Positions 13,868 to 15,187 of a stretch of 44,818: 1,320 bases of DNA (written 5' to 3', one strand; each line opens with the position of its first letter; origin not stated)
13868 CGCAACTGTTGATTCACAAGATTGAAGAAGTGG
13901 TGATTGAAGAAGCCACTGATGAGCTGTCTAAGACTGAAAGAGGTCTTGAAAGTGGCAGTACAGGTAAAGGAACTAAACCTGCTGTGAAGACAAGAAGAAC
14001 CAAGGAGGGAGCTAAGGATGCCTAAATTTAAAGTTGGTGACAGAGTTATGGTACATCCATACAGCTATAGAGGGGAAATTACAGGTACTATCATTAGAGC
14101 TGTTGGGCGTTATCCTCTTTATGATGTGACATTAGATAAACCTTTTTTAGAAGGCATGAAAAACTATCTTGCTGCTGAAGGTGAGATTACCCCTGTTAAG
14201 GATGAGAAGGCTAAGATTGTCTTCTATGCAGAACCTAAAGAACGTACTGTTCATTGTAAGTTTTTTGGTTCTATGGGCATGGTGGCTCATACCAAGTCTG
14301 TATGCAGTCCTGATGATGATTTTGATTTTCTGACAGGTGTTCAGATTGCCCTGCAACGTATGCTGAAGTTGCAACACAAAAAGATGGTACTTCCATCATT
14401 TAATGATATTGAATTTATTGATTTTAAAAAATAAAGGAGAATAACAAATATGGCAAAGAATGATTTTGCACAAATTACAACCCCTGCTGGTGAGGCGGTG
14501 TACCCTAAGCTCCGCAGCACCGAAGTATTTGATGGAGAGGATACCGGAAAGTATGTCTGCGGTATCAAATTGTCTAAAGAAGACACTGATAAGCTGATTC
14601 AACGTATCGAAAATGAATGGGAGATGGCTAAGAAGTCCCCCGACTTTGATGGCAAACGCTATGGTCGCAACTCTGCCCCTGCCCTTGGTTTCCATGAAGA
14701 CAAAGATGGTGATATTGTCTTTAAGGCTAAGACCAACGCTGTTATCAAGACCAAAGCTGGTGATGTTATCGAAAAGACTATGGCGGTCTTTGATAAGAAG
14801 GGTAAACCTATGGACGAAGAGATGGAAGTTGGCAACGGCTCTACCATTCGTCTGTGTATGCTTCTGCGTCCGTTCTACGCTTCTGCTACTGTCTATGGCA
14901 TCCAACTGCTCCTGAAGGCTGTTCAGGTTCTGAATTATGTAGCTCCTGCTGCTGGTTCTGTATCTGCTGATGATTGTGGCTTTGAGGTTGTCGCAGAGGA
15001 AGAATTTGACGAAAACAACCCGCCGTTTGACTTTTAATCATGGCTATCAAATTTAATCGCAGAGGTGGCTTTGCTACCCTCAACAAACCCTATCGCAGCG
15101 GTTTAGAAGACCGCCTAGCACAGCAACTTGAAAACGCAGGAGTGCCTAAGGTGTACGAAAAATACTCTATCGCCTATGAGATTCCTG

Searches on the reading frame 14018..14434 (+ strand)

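Call 80: search_protein_families(library=pfam, proteins=[window:14018-14434:+], max_evalue=0.01)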
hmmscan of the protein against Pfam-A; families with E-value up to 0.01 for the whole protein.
window:14018-14434:+ (138 aa): 1 family
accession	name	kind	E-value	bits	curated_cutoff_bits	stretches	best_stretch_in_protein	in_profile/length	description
PF18129.7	SH3_12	-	0.0012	19.2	26.2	1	3-48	2-49/69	Xrn1 SH3-like domain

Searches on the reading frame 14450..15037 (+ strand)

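Call 80: search_protein_families(library=pfam, proteins=[window:14450-15037:+], max_evalue=0.01)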
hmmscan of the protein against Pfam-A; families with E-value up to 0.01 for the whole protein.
window:14450-15037:+ (195 aa): 1 family
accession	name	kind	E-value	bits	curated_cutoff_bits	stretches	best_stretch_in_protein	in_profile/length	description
PF21265.3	SBB_T7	-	6.3e-09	36.1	27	1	48-161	42-167/169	Single-stranded DNA-binding protein, Bacteriophage T7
